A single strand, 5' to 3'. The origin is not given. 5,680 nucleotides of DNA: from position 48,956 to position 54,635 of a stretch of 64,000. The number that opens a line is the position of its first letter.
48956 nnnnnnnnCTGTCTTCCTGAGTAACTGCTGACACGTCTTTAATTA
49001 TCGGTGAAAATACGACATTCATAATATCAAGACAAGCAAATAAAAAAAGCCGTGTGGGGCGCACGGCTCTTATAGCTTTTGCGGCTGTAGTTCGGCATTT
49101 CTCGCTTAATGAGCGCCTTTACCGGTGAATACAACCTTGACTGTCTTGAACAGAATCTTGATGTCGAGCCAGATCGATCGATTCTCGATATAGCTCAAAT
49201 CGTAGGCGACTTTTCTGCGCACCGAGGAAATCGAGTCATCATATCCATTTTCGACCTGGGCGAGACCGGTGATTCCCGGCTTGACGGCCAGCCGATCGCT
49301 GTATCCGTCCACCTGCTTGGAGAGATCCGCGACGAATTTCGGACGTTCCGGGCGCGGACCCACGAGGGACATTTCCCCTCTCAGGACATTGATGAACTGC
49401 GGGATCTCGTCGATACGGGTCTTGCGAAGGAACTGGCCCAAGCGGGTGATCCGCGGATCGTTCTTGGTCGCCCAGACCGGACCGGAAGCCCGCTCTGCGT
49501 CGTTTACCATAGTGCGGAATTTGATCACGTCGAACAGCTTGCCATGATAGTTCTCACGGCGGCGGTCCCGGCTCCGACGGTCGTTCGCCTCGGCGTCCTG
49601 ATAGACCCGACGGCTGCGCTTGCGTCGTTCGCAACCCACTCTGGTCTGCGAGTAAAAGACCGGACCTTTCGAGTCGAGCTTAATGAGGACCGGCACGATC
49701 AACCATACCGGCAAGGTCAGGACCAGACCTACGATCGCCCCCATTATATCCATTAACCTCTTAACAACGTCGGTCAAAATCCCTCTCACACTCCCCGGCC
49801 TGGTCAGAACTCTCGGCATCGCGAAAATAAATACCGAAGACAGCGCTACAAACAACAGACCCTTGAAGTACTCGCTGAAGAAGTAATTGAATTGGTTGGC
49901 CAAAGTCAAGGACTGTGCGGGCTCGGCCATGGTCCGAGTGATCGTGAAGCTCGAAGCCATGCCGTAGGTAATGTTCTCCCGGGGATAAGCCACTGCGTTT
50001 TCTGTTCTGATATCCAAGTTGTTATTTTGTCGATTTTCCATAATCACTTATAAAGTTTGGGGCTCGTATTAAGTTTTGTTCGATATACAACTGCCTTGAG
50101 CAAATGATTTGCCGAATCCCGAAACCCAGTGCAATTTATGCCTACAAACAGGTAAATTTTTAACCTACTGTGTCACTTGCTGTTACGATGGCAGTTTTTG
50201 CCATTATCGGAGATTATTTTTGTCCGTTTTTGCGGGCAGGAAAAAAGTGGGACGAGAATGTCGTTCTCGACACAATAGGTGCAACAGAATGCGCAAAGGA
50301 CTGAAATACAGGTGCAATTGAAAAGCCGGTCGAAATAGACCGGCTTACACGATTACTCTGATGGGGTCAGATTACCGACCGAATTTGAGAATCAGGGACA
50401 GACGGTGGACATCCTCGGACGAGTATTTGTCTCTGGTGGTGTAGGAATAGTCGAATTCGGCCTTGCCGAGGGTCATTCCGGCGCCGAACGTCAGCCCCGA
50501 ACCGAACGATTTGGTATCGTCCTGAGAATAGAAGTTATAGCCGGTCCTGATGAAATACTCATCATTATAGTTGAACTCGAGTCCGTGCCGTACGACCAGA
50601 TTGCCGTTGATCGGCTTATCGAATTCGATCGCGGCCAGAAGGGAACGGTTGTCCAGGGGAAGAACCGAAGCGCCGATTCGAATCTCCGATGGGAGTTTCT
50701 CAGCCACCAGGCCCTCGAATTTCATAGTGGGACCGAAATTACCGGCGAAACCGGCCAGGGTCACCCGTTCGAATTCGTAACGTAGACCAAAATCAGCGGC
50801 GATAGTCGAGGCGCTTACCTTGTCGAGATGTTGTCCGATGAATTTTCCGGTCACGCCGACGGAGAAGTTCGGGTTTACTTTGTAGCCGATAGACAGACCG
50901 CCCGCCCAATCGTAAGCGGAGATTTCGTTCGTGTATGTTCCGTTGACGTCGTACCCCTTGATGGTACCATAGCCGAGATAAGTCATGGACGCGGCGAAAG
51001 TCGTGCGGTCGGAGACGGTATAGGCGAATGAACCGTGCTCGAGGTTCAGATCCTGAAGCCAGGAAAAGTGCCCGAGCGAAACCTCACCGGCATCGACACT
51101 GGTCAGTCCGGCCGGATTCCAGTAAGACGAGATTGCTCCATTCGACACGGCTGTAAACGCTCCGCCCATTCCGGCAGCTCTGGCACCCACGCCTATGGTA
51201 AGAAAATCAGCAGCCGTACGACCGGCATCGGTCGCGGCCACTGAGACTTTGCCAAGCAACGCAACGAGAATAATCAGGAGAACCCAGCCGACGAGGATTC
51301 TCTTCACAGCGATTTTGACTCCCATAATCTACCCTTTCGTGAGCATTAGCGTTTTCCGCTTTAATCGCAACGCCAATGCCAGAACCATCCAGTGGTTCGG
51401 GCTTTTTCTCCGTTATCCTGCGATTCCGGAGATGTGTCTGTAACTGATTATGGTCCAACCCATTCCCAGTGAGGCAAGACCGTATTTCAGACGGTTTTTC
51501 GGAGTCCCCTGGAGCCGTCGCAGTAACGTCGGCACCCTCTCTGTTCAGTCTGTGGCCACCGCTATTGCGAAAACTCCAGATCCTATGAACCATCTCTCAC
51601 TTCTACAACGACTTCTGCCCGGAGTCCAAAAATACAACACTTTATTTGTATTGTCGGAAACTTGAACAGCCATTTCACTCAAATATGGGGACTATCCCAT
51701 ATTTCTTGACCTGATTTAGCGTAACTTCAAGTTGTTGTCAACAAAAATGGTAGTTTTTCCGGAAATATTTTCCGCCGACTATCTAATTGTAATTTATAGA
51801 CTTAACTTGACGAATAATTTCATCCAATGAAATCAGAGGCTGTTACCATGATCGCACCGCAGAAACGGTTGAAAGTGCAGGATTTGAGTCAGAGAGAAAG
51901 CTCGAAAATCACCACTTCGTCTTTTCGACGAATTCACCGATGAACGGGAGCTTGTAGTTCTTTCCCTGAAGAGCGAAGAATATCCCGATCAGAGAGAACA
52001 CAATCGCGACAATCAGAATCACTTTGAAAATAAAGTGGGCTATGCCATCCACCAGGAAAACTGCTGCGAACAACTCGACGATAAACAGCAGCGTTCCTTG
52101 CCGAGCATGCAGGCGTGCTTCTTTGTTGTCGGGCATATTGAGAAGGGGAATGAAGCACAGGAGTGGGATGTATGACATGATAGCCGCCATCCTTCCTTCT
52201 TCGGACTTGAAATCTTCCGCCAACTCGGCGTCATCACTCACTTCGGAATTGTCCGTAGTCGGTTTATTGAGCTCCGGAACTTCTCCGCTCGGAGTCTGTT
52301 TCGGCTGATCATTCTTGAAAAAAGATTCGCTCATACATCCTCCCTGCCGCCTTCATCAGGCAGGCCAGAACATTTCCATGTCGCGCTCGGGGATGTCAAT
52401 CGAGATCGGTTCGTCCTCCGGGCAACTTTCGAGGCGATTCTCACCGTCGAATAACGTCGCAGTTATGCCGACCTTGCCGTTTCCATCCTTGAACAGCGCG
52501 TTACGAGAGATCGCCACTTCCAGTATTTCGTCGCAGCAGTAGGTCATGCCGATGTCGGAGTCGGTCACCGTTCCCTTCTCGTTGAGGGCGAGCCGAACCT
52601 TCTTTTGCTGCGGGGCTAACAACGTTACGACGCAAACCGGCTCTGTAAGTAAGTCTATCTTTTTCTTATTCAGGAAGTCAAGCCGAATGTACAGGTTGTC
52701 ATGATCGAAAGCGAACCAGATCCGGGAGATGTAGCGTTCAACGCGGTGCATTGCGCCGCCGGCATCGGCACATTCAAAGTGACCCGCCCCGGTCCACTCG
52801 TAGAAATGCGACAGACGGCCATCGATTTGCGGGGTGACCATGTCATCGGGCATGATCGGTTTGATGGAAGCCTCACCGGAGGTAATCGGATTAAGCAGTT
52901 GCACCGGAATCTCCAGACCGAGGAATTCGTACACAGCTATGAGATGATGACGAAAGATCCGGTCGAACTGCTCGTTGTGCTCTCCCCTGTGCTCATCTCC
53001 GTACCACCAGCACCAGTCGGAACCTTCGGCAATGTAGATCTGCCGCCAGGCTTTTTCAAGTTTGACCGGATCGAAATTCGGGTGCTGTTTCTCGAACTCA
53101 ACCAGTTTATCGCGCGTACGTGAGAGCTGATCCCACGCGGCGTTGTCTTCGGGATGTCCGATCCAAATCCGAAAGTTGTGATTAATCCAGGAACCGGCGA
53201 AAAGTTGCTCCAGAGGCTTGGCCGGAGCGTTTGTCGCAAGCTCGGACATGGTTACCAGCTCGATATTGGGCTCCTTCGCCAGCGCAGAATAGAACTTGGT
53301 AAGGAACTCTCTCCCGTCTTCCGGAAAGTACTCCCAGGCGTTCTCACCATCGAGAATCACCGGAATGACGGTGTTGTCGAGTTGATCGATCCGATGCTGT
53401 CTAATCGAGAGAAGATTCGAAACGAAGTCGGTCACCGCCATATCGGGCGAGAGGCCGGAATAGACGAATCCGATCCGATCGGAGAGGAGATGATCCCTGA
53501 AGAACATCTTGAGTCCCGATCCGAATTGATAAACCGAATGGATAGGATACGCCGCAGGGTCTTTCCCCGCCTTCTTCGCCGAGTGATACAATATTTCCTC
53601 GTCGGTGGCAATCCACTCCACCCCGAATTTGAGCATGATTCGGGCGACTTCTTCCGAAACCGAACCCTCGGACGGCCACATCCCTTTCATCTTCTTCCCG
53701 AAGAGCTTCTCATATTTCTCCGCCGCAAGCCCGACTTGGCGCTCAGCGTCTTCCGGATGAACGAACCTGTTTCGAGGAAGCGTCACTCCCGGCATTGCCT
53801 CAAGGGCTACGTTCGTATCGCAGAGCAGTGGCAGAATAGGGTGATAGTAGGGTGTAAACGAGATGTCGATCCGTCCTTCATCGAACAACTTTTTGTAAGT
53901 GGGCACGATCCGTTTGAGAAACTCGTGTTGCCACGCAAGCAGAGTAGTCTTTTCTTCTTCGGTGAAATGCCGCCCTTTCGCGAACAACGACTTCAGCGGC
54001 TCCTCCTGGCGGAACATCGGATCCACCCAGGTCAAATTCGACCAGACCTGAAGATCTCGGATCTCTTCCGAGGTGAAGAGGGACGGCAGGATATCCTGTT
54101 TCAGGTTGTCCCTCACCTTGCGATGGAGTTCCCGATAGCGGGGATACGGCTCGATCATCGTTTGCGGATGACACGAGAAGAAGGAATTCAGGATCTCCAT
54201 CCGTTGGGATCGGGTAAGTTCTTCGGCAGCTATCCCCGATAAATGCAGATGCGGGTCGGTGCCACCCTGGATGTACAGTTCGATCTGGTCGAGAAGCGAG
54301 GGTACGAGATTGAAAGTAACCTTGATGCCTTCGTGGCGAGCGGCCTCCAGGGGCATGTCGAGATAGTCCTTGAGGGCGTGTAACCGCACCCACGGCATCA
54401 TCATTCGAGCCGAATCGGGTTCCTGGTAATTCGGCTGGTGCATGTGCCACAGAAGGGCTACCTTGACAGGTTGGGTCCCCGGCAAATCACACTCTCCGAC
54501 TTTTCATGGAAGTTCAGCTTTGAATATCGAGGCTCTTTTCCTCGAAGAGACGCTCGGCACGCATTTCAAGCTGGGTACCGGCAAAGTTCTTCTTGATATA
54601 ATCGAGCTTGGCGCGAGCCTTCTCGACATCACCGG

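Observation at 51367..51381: Consensus-quality sigma-54 promoter in front of a PorV/PorQ-family outer-membrane gene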

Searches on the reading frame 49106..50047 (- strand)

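Call 6: search_protein_families(library=pfam, proteins=[window:49106-50047:-], max_evalue=0.01)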
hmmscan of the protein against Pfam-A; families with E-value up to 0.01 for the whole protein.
window:49106-50047:- (313 aa): 1 family
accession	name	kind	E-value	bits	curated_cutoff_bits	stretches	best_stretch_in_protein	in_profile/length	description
PF02397.22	Bac_transf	-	4.9e-69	231.9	27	2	163-307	40-178/179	Bacterial sugar transferase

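Call 7: search_protein_families(library=ncbifam, proteins=[window:49106-50047:-], max_evalue=0.01)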
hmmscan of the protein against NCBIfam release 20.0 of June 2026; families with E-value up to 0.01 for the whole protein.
window:49106-50047:- (313 aa): 10 families
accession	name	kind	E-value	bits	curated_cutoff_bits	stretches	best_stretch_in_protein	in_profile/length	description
TIGR03025.1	EPS_sugtrans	subfamily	4.6e-92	309.6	295.55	2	163-312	297-444/445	exopolysaccharide biosynthesis polyprenyl glycosylphosphotransferase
TIGR03023.1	WcaJ_sugtrans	equivalog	4.6e-79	266.8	410.75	2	163-312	302-452/453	undecaprenyl-phosphate glucose phosphotransferase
TIGR03013.1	EpsB_2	subfamily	3.2e-75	253.9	393.35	2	164-312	295-442/443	TIGR03013 family XrtA/PEP-CTERM system glycosyltransferase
TIGR03022.1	WbaP_sugtrans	subfamily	4.3e-55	187.8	403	2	195-312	344-455/456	undecaprenyl-phosphate galactose phosphotransferase WbaP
NF007518.0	PRK10124.1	equivalog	1.6e-49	168.9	684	2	164-312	314-463/464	undecaprenyl-phosphate glucose phosphotransferase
NF041877.1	EPS_EpsZ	equivalog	1.8e-48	165.3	800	2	163-312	305-458/459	exopolysaccharide biosynthesis polyisoprenyl-phosphate hexose-1-phosphate transferase EpsZ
NF052601.1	undeca_RfbP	equivalog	2.9e-48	164.3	330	2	169-309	90-238/244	undecaprenyl-phosphate galactose phosphotransferase family protein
NF050817.1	PolSacchBiosHfsE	equivalog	1e-44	153.1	750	2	162-306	310-459/467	polysaccharide biosynthesis protein HfsE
NF011751.0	PRK15204.1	equivalog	7.1e-33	113.9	907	1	92-312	276-475/476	undecaprenyl-phosphate galactose phosphotransferase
NF045514.1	glycotran_HepC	equivalog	1.2e-22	80.3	140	2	168-233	161-211/220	heterocyst development glycosyltransferase HepC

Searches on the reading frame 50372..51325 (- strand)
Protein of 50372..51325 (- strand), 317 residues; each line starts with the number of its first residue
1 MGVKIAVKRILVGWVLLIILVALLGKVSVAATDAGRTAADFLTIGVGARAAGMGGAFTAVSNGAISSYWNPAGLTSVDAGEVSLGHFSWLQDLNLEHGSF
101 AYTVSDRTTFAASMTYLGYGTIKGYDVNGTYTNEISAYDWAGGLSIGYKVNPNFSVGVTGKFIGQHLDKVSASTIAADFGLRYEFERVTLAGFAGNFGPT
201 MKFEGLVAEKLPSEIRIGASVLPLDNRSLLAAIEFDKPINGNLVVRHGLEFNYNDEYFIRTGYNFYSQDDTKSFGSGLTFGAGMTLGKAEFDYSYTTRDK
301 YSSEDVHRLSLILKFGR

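Call 6: search_protein_families(library=pfam, proteins=[window:50372-51325:-], max_evalue=0.01)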
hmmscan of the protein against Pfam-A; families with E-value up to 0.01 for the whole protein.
window:50372-51325:- (317 aa): 4 families
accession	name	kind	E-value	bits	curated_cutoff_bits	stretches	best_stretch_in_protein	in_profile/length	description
PF19572.5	PorV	-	2.6e-09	37.4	27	1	36-219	10-215/243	Type IX secretion system protein PorV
PF03687.19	UPF0164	-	3e-06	26.7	21.4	1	38-185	40-198/325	Uncharacterised protein family (UPF0164)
PF03349.22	Toluene_X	-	0.0031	16.5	29.7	0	29-104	6-77/421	Outer membrane protein transport protein (OMPP1/FadL/TodX)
PF13568.12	OMP_b-brl_2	-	0.0098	16.4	27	0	239-294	105-167/175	Outer membrane protein beta-barrel domain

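Call 7: search_protein_families(library=ncbifam, proteins=[window:50372-51325:-], max_evalue=0.01)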
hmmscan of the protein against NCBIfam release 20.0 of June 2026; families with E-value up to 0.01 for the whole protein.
window:50372-51325:- (317 aa): 5 families
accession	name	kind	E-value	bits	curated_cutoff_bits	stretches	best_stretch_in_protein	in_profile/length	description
NF033709.1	PorV_fam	subfamily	2.2e-58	198.4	90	1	37-315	2-326/326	PorV/PorQ family protein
NF033711.1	T9SS_PorQ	equivalog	4.3e-41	141.1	220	2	16-221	4-211/335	type IX secretion system protein PorQ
NF033710.1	T9SS_OM_PorV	equivalog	5.1e-29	101.6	250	2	32-227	19-236/367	type IX secretion system outer membrane channel protein PorV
NF052325.1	PorVQ2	equivalog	1.8e-19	69.9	325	2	17-190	6-191/354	putative type IX sorting system protein PorV2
NF053685.1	BamG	equivalog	0.00013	21.1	250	0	91-198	78-193/397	BamG family beta-barrel-assembly machinery protein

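Call 11: find_encoding_contigs(protein=window:50372-51325:-, flank=10000, max_places=10)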
Protein window:50372-51325:- (317 aa): 2 contigs read that carry it; 2 places shown.
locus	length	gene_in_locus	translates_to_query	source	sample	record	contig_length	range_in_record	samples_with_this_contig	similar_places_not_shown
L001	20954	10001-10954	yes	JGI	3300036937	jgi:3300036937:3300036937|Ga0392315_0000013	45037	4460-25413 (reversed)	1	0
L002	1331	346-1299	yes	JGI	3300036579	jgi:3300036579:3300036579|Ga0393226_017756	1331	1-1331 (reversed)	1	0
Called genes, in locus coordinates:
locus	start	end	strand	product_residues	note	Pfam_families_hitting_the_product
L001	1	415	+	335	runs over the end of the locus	PF01210:NAD_Gly3P_dh_N, PF02558:ApbA (weak), PF03807:F420_oxidored, PF07479:NAD_Gly3P_dh_C, PF20618:GPD_NAD_C_bact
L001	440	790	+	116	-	PF00376:MerR, PF13411:MerR_1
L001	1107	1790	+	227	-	PF00535:Glycos_transf_2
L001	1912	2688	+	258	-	PF01975:SurE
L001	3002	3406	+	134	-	PF18306:LDcluster4, PF03641:Lysine_decarbox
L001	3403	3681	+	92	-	PF00708:Acylphosphatase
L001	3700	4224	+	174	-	PF00156:Pribosyltran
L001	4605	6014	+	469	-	-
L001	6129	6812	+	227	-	PF13525:YfiO (faint), PF09976:TPR_21, PF07719:TPR_2 (faint), PF13428:TPR_14 (faint), PF13174:TPR_6 (faint), PF13432:TPR_16 (faint), PF13424:TPR_12 (weak)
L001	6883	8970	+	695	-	PF03065:Glyco_hydro_57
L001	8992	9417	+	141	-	PF09685:MamF_MmsF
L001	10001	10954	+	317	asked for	PF03687:UPF0164 (weak), PF19572:PorV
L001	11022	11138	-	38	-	-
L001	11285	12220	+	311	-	PF02397:Bac_transf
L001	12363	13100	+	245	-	PF08308:PEGA, PF13620:CarboxypepD_reg (weak), PF18935:DUF5683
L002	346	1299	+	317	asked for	PF03687:UPF0164 (weak), PF19572:PorV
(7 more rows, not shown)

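Call 12: find_related_loci(query=window:50372-51325:-, collection=genome_contigs, flank=10000)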
Query window:50372-51325:- (317 aa) in genome_contigs; peptide patterns used: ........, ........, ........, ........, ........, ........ (x = any residue, [..] = any of these).
35 stretches matched a pattern; 6 encode a relative of the query (tblastn E <= 1e-3); 5 distinct loci.
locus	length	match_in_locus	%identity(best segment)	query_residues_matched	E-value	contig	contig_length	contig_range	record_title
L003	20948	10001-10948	85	1-317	2e-170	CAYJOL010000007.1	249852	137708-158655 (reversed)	MAG TPA_asm: uncultured Ignavibacteriales bacterium isolate ERP124720_co1_93 genome assembly, contig: NODE_51_length_249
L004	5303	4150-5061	54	7-313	1e-106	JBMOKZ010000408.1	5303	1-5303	MAG: Candidatus Zixiibacteriota bacterium isolate Betzabe_MAG011 MAG011_408, whole genome shotgun sequence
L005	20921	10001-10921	53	7-317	1e-104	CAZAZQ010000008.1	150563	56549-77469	MAG TPA_asm: uncultured Ignavibacteriales bacterium isolate SRP338002_co1_91 genome assembly, contig: NODE_110_length_15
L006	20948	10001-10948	90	1-317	4e-177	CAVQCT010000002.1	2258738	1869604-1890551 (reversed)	MAG: uncultured candidate division Zixibacteria bacterium isolate MFD02416.bin.1.319 genome assembly, contig: contig_146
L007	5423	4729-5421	51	28-260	1e-61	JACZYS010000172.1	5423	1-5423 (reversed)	MAG: Candidatus Zixiibacteriota bacterium isolate B27T1B8 B27T1B8_NODE33667, whole genome shotgun sequence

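Call 30: find_related_loci(query=A3, collection=metagenome_contigs, flank=8000)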
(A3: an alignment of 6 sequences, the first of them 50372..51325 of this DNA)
Query A3 (317 aa) in metagenome_contigs; peptide patterns used: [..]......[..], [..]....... (x = any residue, [..] = any of these).
600 stretches matched a pattern (row limit reached: there are more); 538 encode a relative of the query (tblastn E <= 1e-3); the best 80 are kept; 80 distinct loci.
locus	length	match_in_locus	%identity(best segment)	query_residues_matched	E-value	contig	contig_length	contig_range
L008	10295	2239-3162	54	8-317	5e-103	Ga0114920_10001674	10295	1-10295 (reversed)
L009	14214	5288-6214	53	7-317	1e-99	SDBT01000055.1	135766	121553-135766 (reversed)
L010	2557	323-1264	51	1-317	6e-103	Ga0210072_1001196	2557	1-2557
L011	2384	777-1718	43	5-317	1e-78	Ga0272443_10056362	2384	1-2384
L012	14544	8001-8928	40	7-317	7e-72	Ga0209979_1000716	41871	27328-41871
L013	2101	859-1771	37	7-317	2e-73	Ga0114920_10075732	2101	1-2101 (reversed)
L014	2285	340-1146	33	4-265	3e-38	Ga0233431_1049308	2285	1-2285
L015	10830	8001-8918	31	18-316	3e-37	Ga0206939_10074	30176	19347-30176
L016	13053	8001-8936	29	4-315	3e-37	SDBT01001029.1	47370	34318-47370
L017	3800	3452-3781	67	7-116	4e-37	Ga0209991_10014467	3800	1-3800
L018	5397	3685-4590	32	16-315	7e-36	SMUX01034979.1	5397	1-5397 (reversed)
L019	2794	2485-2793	72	20-122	8e-36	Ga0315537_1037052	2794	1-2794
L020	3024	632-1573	32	32-315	4e-35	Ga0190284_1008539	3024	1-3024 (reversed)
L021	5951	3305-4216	29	14-315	1e-33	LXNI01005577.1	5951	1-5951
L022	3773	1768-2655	30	27-315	3e-33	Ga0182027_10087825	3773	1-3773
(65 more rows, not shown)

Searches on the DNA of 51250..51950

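Call 33: search_rna_families(source=window, start=51250, end=51950, threshold=evalue, max_evalue=10)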
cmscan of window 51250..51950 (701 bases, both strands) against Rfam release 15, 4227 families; matches with E-value up to 10: 4.
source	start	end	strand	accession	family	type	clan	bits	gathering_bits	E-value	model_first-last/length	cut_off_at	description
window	51721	51771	+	RF02732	JA04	Gene; sRNA;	-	21.6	81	1.5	1-81/81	no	Aggregatibacter sRNA JA04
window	51680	51774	-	RF02513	PYLIS_6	Cis-reg;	-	21.4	80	0.85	1-100/100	no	Pyrrolysine insertion sequence transposase 2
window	51666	51702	+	RF02359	MS2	Cis-reg;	-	17.1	40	0.19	1-36/36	no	Bacteriophage MS2 operator hairpin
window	51277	51406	-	RF02144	rsmX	Gene;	CL00106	14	56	5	1-114/114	no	rsmX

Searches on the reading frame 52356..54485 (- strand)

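Call 6: search_protein_families(library=pfam, proteins=[window:52356-54485:-], max_evalue=0.01)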
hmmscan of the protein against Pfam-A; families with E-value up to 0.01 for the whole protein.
window:52356-54485:- (709 aa): 1 family
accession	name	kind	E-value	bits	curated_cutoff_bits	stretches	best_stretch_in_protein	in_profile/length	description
PF03065.20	Glyco_hydro_57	-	1.4e-56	192.4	21.2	1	10-423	1-285/291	Glycosyl hydrolase family 57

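Call 7: search_protein_families(library=ncbifam, proteins=[window:52356-54485:-], max_evalue=0.01)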
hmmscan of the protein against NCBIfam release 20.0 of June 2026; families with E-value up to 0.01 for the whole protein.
window:52356-54485:- (709 aa): 1 family
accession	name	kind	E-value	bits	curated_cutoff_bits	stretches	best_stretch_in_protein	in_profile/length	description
NF041133.1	branch_enz_Thcocales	equivalog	4.1e-06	25.6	1000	1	388-499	363-477/553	1,4-alpha-glucan branching protein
